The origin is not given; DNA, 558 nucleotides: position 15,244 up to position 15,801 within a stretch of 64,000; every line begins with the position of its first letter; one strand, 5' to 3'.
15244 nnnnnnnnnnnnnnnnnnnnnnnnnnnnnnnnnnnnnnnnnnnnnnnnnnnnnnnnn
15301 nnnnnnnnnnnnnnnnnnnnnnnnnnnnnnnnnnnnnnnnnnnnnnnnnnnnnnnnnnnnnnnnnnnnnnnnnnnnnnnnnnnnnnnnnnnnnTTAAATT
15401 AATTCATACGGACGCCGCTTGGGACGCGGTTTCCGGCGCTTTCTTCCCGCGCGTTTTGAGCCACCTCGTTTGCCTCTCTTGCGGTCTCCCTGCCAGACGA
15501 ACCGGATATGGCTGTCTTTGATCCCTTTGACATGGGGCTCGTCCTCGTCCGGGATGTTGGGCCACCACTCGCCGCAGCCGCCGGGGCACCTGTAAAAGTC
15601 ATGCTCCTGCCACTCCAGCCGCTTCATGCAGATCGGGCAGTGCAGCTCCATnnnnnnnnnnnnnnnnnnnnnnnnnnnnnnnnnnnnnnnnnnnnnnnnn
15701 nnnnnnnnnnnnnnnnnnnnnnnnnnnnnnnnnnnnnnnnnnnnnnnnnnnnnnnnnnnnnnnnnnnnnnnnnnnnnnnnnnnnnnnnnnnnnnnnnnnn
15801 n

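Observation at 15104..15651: Promoter, roughly 250-nt structured leader and strong terminator ahead of the late genes, beside a Zn-ribbon protein with an arginine-rich tail: candidate antitermination switch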

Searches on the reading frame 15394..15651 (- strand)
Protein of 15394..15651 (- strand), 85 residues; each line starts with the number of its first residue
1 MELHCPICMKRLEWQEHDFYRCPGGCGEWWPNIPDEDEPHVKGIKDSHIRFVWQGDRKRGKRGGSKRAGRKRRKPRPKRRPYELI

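Call 9: search_protein_families(library=pfam, proteins=[window:15394-15651:-], max_evalue=0.01)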
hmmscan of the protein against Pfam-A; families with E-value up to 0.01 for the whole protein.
window:15394-15651:- (85 aa): 0 families

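Call 10: search_protein_families(library=phrogs, proteins=[window:15394-15651:-], max_evalue=0.01)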
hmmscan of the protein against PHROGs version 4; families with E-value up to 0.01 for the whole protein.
window:15394-15651:- (85 aa): 0 families

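Call 16: find_related_loci(query=window:15394-15651:-, collection=viral_contigs, flank=4000)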
Query window:15394-15651:- (85 aa) in viral_contigs; peptide patterns used: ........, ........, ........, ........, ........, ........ (x = any residue, [..] = any of these).
89 stretches matched a pattern, but none encodes a relative of the query by tblastn (E <= 1e-3).

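Call 18: find_homologous_proteins(query=window:15394-15651:-, max_evalue=0.01)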
Query window:15394-15651:- (85 aa): 1 proteins with E <= 0.01 among 2 candidates.
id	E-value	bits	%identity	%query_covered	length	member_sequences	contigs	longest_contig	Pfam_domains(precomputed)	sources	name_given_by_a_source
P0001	1.9e-47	177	100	91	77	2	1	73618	-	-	-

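Call 20: find_encoding_contigs(protein=P0001, flank=3000, max_places=4)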
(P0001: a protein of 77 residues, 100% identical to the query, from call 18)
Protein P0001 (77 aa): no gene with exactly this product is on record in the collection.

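Call 43: search_protein_representatives(protein=window:15394-15651:-)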
Query: 85 residues. Proteins with E-value up to 0.001 (for the whole library): 17; up to 1e-10: 2; up to 1e-30: 1. The best 17 are listed.
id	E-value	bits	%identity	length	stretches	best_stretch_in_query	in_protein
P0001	6.1e-48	177.2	100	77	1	9-85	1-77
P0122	1.6e-18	82.8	49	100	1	4-84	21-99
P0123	3.4e-08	49.6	34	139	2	3-76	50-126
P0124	3.5e-07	46.3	54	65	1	3-39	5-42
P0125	7.8e-05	38.8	24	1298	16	19-49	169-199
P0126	9.8e-05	38.4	31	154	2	2-82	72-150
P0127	9.9e-05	38.4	36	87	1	2-78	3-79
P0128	1.3e-04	38.0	37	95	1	3-75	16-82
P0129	1.5e-04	37.9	39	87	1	2-70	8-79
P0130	2.4e-04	37.2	35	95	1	4-75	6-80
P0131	2.5e-04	37.1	38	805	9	4-25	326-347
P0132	2.5e-04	37.1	35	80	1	1-80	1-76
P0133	2.6e-04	37.1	42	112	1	2-74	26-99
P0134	2.7e-04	37.1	44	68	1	16-83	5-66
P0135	3.5e-04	36.7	38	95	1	4-82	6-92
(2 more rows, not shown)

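Call 48: find_related_loci(query=A3, collection=viral_contigs, flank=4000)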
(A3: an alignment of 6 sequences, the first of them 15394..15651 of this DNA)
Query A3 (85 aa) in viral_contigs; peptide patterns used: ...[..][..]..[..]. (x = any residue, [..] = any of these).
22 stretches matched a pattern; 11 encode a relative of the query (tblastn E <= 1e-3); 11 distinct loci.
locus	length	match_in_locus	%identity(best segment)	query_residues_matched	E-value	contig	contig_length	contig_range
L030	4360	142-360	41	2-73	3e-9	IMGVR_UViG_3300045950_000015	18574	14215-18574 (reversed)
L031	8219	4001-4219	32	2-79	5e-8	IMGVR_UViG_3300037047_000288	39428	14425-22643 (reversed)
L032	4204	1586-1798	37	1-74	3e-7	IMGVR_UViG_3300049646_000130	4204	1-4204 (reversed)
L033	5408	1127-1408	28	3-85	3e-6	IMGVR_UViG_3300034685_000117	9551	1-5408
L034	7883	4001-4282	28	3-85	3e-6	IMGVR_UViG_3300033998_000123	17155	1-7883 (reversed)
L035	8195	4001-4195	36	1-74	6e-6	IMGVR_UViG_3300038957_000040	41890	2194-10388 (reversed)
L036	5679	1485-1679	35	1-74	7e-6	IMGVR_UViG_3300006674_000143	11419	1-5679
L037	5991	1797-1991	33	1-74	1e-5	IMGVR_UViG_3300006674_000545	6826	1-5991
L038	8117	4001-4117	41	3-45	1e-5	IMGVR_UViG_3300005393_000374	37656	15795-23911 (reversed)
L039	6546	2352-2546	33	1-74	1e-5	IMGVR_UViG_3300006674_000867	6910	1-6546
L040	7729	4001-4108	39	3-37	8e-5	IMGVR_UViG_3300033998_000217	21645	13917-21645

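Call 51: find_related_loci(query=A3, collection=metagenome_contigs, flank=3000)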
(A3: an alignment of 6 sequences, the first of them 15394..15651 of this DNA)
Query A3 (85 aa) in metagenome_contigs; peptide patterns used: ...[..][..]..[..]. (x = any residue, [..] = any of these).
79 stretches matched a pattern; 18 encode a relative of the query (tblastn E <= 1e-3); 18 distinct loci.
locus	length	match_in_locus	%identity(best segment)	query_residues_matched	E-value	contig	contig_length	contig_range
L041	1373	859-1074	42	1-77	7e-12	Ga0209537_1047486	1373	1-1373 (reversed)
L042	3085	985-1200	42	1-77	8e-12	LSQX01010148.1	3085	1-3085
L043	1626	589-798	38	1-73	4e-8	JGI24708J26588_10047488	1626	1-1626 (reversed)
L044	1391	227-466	36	1-83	5e-8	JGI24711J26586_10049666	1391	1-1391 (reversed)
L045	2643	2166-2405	36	1-83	1e-7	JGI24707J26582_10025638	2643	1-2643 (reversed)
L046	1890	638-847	39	1-73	1e-7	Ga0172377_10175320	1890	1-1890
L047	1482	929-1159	34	1-85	2e-7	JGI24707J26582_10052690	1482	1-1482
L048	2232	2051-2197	33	1-49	3e-7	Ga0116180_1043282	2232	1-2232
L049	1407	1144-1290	33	1-49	2e-7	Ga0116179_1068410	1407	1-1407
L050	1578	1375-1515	32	3-49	3e-7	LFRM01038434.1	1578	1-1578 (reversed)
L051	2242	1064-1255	36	1-73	9e-7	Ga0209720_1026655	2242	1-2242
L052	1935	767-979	31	1-80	3e-6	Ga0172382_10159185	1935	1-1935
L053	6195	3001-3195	36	1-74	4e-6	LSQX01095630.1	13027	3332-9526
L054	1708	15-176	38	15-72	8e-6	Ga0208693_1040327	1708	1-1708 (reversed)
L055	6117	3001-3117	41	3-45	8e-6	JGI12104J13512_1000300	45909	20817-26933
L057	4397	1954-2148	33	1-74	1e-4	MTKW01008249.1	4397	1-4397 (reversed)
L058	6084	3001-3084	50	3-30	1e-4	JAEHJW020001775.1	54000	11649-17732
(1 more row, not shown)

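Call 54: search_protein_families(library=pfam, alignment_id=A2, max_evalue=1)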
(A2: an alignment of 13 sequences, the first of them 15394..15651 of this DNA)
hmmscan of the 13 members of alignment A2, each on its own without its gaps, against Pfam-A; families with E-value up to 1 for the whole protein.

A. member 1, window:15394-15651:- (85 aa): 2 families
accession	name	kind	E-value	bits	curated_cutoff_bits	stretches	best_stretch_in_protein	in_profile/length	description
PF08063.17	Zn_ribbon_PADR1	-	0.049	13.9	25.1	1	4-29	4-29/42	PADR1 domain, zinc ribbon fold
PF21302.3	Zn_ribbon_RlmA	-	0.18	12.2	27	1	4-23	2-20/44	RlmA, N-terminal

B. families by the number of members that match (of 13 scanned): 83 families (the first 25 are shown)
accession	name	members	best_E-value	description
PF08271.17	Zn_Ribbon_TF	6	0.00033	TFIIB zinc-binding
PF13453.11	Zn_ribbon_TFIIB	6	0.04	Transcription factor zinc-finger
PF08274.17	Zn_Ribbon_YjdM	5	0.00057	PhnA Zinc-Ribbon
PF22747.2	Zn_ribbon_DUF2089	4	0.057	DUF2089 zinc ribbon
PF12172.15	zf-ChsH2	3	0.00013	ChsH2, rubredoxin-like zinc ribbon domain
PF01155.25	HypA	3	0.0027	Hydrogenase/urease nickel incorporation, metallochaperone, hypA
PF21344.3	Zn_ribbon_LysW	3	0.0027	Alpha-aminoadipate carrier protein LysW-like, globular domain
PF24463.1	DUF7577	3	0.0047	Domain of unknown function (DUF7577)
PF24460.1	DUF7575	3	0.0064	Domain of unknown function (DUF7575)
PF23475.1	zf-Tbcl_FmdE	3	0.022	FmdE treble clef zinc finger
PF07282.18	Cas12f1-like_TNB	3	0.024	Cas12f1-like, TNB domain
PF24441.1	DUF7560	3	0.087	Family of unknown function (DUF7560)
PF24292.1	DUF7479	2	0.001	Domain of unknown function (DUF7479)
PF12760.12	Zn_ribbon_IS1595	2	0.0018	Transposase zinc-ribbon domain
PF07754.17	HVO_2753_ZBP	2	0.0019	Small zinc finger protein HVO_2753-like, Zn-binding pocket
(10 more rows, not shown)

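Call 55: find_homologous_proteins(query=A2, max_evalue=0.001)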
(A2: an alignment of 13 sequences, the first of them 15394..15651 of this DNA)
Query A2 (13 sequences) (85 aa, profile of the alignment): 27 proteins with E <= 0.001 among 370 candidates.
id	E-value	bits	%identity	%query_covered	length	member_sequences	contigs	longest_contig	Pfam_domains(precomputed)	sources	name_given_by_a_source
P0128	7.4e-24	102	33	85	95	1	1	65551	-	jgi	-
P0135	3.8e-21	93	34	51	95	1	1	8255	-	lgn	-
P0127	5.7e-21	93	34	84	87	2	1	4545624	-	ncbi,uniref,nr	ncbi:hypothetical protein Dtox_3704 [Desulfofarcimen acetoxidans DSM 771]|uniref:Uncharacterized pro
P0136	9.7e-21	92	39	39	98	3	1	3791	-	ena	-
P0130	1.7e-20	91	36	96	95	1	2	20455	-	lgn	-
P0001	1.3e-18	85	100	91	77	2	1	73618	-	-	-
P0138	4.9e-18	83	28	89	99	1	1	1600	-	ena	-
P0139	9.2e-18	82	42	98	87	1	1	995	PF18439.8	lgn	-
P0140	9.7e-18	82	32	86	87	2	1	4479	-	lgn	-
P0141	1.4e-17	82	38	86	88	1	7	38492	-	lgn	-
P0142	4.6e-17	80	39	85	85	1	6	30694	-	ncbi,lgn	-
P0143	3.6e-16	77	48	36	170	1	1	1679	PF01485.28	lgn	-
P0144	5.9e-15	73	34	55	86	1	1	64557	-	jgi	-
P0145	4.0e-13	67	31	92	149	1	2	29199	-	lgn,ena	-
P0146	4.5e-13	67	27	94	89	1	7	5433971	-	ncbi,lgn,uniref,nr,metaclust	ncbi:hypothetical protein SOV_04570 [Sporomusa ovata DSM 2662]|uniref:Uncharacterized protein n=1 Ta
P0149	4.3e-11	61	35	86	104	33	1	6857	-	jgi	-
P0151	1.4e-9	56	31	89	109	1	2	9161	-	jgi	jgi:uncharacterized Zn finger protein (UPF0148 family)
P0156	6.3e-6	44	51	49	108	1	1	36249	-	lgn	-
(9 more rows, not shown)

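Call 56: find_encoding_contigs(protein=P0127, flank=3500, max_places=2)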
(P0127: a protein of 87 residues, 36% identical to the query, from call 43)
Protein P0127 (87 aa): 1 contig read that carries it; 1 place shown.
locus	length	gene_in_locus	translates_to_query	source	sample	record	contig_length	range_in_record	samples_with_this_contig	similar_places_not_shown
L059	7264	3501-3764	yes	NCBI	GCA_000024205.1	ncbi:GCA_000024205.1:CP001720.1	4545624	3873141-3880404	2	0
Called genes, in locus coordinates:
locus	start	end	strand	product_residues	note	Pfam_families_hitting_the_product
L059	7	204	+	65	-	-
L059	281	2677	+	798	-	PF08706:D5_N, PF19263:DUF5906, PF03288:Pox_D5 (weak)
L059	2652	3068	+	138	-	-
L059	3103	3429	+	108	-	-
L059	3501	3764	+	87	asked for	-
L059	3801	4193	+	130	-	-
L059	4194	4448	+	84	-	-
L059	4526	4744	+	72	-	-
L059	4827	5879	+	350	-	-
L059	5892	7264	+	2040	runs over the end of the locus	PF18812:PBECR3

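Call 57: find_encoding_contigs(protein=P0128, flank=3500, max_places=2)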
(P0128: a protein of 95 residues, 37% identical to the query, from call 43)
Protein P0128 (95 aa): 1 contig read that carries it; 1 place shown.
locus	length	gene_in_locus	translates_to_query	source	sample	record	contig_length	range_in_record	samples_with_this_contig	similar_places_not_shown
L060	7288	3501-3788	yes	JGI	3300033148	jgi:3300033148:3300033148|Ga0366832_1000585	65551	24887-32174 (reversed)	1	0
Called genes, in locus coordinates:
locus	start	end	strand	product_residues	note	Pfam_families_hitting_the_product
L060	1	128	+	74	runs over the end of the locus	-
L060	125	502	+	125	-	PF05866:RusA (weak)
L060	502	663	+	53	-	PF00643:zf-B_box (weak)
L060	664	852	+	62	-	-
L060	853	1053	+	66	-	PF09723:Zn_ribbon_8 (faint)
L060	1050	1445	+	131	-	-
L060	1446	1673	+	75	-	-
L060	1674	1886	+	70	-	-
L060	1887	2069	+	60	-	-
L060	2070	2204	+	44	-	-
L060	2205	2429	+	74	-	-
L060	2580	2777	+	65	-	-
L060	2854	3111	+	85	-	-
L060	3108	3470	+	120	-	-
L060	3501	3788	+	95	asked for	-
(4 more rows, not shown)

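Call 58: find_encoding_contigs(protein=P0142, flank=3500, max_places=2)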
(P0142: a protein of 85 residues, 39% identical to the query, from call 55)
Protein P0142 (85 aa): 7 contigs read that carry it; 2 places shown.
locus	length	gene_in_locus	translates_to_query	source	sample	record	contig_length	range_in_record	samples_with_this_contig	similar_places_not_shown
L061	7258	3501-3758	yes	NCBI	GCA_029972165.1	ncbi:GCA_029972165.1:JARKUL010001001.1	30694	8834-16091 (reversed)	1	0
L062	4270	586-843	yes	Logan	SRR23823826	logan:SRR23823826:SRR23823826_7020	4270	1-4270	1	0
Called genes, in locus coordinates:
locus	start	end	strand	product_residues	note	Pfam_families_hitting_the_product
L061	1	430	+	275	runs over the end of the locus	-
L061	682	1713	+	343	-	PF07261:DnaB_2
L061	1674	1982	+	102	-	-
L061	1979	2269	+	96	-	-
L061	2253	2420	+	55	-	-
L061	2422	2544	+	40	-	-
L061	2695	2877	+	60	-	-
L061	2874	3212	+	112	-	-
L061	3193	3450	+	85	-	-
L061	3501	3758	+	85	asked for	-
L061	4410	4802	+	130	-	-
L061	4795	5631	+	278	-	-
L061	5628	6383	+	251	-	PF27782:Csf3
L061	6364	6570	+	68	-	-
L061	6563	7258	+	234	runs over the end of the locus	PF01507:PAPS_reduct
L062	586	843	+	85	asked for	-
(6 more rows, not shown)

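Call 59: find_encoding_contigs(protein=P0141, flank=3500, max_places=2)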
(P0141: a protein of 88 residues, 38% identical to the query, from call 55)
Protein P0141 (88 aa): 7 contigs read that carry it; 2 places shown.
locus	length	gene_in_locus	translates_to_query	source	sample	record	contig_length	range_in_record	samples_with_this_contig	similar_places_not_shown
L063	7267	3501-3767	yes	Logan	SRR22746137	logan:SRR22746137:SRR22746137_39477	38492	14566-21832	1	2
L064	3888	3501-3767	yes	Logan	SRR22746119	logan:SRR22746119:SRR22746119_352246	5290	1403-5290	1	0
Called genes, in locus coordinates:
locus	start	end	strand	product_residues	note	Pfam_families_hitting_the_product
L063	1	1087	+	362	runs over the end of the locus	PF04492:Phage_rep_O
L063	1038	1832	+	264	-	PF01695:IstB_IS21, PF00004:AAA (weak)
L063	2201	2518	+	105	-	-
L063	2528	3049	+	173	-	PF03838:RecU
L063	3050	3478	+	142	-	-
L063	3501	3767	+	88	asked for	-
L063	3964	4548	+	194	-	PF01527:HTH_Tnp_1 (weak)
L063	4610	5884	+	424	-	PF03237:Terminase_6N, PF17289:Terminase_6C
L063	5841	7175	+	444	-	PF05133:SPP1_portal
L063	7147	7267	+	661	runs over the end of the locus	PF20613:HipA_2 (weak), PF00454:PI3_PI4_kinase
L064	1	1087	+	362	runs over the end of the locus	PF04492:Phage_rep_O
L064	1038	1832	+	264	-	PF01695:IstB_IS21, PF00004:AAA (weak)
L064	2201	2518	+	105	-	-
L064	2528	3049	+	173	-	PF03838:RecU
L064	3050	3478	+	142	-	-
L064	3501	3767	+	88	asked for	-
